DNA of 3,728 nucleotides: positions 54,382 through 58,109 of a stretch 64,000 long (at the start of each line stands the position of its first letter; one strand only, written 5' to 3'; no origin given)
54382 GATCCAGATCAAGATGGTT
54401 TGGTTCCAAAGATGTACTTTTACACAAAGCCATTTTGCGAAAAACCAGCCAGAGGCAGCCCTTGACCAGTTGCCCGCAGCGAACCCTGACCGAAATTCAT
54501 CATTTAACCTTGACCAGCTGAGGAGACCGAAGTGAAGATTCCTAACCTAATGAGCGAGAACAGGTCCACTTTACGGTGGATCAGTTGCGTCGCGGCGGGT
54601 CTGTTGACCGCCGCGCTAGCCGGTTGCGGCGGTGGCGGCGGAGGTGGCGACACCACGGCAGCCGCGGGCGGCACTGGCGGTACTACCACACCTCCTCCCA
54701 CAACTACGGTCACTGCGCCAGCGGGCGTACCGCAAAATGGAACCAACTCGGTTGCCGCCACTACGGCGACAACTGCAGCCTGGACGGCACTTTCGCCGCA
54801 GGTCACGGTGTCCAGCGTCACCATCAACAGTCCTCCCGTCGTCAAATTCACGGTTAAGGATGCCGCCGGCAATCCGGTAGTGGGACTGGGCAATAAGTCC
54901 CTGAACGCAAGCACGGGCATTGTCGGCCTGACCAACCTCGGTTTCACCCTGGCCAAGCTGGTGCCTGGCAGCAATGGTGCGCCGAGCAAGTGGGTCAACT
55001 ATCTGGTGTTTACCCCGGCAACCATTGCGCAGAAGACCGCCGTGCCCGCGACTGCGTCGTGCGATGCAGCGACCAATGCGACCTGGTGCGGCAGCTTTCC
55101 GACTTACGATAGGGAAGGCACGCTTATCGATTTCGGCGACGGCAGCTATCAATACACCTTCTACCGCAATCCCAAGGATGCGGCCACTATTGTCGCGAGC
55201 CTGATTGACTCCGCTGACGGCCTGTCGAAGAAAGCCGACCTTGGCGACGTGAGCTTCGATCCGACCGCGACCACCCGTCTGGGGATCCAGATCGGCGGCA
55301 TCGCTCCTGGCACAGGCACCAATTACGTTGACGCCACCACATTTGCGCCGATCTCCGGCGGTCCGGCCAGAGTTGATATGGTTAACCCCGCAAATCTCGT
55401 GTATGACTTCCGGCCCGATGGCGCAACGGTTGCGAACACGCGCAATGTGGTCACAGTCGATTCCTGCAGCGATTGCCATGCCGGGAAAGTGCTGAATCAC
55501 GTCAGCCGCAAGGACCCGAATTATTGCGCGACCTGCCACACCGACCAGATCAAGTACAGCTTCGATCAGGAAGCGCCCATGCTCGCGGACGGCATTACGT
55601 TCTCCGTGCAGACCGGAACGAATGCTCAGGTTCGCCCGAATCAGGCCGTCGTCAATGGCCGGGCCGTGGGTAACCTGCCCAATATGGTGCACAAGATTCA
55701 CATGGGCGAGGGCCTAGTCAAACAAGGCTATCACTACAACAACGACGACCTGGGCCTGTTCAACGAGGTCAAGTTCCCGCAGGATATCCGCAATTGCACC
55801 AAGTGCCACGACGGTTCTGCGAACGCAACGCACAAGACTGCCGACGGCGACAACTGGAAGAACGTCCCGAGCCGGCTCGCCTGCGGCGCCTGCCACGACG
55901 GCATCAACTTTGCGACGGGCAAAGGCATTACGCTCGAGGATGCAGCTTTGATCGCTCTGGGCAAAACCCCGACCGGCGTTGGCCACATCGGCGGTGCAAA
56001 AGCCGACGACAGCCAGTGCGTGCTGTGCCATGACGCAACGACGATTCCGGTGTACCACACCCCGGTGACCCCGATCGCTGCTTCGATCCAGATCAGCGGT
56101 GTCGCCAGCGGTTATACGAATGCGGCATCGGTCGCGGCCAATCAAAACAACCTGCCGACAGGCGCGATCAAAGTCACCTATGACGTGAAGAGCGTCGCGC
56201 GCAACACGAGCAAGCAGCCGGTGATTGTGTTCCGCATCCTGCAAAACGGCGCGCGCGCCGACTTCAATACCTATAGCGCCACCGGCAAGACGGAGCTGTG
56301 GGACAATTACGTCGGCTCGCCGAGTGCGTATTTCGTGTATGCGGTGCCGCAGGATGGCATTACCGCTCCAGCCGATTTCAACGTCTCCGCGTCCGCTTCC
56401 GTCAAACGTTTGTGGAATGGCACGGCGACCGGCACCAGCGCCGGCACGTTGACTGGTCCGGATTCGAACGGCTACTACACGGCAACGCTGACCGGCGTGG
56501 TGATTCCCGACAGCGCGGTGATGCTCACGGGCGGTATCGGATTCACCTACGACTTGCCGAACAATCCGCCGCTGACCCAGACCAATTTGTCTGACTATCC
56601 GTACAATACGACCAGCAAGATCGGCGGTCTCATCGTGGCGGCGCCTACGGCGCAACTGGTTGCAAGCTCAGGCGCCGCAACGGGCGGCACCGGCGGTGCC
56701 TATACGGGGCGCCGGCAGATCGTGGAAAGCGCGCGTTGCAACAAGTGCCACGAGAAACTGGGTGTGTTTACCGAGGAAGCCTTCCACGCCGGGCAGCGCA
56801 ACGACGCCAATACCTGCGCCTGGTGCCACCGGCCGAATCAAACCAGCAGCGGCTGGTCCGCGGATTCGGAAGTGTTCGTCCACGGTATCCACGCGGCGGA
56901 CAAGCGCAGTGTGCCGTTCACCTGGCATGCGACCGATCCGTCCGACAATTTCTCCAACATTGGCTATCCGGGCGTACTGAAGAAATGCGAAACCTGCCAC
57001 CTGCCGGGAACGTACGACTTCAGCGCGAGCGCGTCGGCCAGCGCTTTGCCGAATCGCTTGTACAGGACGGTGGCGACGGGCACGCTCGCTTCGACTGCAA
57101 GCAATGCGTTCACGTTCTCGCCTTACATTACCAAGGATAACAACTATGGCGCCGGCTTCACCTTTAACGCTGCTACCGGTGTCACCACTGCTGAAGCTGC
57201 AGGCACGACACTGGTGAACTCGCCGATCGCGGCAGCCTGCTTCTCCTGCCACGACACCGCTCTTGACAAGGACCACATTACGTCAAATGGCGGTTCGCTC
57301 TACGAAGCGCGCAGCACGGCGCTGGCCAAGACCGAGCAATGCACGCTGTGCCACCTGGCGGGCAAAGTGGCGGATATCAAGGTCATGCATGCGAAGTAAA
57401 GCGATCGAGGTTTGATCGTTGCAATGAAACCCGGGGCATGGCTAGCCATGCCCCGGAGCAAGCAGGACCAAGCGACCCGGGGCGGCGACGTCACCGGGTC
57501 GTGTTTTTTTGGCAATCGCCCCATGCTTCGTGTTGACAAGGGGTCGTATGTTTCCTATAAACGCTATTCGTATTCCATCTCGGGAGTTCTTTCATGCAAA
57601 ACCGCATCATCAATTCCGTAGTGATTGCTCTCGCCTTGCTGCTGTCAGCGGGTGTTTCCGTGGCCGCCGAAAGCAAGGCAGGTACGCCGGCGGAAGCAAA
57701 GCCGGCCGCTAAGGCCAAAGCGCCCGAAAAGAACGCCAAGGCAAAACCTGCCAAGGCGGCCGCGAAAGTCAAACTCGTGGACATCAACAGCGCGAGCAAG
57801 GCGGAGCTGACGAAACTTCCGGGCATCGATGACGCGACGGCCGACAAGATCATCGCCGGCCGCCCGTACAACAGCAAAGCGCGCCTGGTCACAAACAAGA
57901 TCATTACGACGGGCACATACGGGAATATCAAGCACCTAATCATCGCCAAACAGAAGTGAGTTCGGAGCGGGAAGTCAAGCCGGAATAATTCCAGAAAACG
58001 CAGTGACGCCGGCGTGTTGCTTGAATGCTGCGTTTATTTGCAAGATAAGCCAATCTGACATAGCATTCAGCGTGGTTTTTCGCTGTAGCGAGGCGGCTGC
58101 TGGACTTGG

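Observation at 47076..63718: Candidate rhodoquinol-fed, FNR-controlled extracellular electron transfer region (rquA + 3x mtrC + mtrAB)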

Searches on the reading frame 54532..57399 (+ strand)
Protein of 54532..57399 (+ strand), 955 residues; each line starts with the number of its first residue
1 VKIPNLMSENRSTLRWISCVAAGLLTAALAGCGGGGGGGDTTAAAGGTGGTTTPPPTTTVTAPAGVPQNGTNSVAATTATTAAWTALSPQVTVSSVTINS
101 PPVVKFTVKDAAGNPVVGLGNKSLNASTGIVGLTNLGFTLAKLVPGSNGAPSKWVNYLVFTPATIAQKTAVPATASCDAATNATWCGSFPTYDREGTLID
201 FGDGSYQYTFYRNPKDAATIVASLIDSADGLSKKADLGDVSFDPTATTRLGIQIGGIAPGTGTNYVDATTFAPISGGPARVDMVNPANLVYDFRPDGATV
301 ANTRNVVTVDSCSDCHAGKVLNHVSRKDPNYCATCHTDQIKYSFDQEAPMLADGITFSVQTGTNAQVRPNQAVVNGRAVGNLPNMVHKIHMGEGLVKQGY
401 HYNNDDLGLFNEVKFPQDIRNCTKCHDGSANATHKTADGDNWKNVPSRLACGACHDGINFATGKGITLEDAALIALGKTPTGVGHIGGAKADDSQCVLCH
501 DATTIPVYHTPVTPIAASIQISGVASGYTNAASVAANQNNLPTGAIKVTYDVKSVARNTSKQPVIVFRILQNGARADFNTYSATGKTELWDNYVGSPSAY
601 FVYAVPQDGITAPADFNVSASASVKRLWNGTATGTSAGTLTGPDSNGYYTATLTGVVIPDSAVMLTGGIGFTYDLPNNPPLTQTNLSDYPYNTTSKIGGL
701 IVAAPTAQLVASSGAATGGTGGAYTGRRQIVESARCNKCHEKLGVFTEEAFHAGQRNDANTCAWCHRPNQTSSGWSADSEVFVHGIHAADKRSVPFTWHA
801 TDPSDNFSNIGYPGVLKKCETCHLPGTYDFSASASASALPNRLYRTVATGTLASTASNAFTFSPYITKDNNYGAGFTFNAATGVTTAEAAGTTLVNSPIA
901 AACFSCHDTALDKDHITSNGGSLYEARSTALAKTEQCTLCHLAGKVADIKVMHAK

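Call 3: search_protein_families(library=pfam, proteins=[window:54532-57399:+], max_evalue=0.01)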
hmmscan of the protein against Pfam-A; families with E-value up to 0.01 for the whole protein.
window:54532-57399:+ (955 aa): 5 families
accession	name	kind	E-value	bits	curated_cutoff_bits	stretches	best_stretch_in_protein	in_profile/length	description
PF22113.1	Mtrc-MtrF_II-IV_dom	-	3.9e-47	160.5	30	2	728-953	1-175/176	Outer membrane cytochrome MtrC/MtrF-like, domains II/IV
PF14522.11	Cytochrome_C7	-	4.4e-14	52.5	24.8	1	419-500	13-66/67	Cytochrome c7 and related cytochrome c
PF14537.11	Cytochrom_c3_2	-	1e-07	32.7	25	0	311-343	8-40/79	Cytochrome c3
PF09699.15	Paired_CXXCH_1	-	3.1e-06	27.2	20.6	0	306-339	3-39/41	Doubled CXXCH motif (Paired_CXXCH_1)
PF22112.2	OmcA-like_N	-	0.0079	16.5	27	0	103-220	15-130/167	OmcA-like N-terminal domain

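Call 4: search_protein_families(library=ncbifam, proteins=[window:54532-57399:+], max_evalue=0.01)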
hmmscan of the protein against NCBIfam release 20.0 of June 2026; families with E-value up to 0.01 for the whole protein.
window:54532-57399:+ (955 aa): 6 families
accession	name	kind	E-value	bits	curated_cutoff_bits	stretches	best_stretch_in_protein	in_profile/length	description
TIGR03507.1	decahem_SO1788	subfamily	3.1e-134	448.9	209.3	1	96-953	2-672/672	OmcA/MtrC family decaheme c-type cytochrome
TIGR04257.1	nanowire_3heme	domain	3.2e-05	24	40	1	417-458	22-61/75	c(7)-type cytochrome triheme domain-containing protein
TIGR03153.1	cytochr_NrfH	equivalog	8.9e-05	22.6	134.2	0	300-338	93-135/138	cytochrome c nitrite reductase small subunit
TIGR03508.1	decahem_SO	subfamily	0.0014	18.2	192.2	0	304-340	92-128/258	DmsE family decaheme c-type cytochrome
TIGR01904.2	GSu_C4xC__C2xCH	domain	0.0025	17.5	27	1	421-457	23-58/73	CxxxxCH/CxxCH domain c-type cytochrome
NF041781.1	mnquin_red_QrcA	equivalog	0.0032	17.1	180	1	734-824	44-125/174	menaquinone reductase multiheme cytochrome c subunit QrcA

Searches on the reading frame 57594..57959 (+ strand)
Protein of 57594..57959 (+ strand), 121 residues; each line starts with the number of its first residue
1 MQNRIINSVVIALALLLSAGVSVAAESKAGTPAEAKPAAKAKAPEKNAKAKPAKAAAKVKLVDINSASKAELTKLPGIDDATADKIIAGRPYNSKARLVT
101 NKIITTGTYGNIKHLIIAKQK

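Call 88: search_protein_families(library=pfam, proteins=[window:57594-57959:+], max_evalue=1)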
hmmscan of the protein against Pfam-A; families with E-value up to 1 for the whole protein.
window:57594-57959:+ (121 aa): 5 families
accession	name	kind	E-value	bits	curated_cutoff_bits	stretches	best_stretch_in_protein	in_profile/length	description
PF12836.13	HHH_3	-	4.9e-09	36.6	27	1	60-113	4-61/65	Helix-hairpin-helix motif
PF14520.12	HHH_5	-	0.00074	20.4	27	1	63-88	28-53/57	Helix-hairpin-helix domain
PF00633.29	HHH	-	0.0017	18.6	24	1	61-88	2-29/30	Helix-hairpin-helix motif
PF06514.17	PsbU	-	0.0018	18.7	24.5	1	57-94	10-47/93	Photosystem II 12 kDa extrinsic protein (PsbU)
PF14716.13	HHH_8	-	0.0037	18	30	1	54-86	32-64/73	Helix-hairpin-helix domain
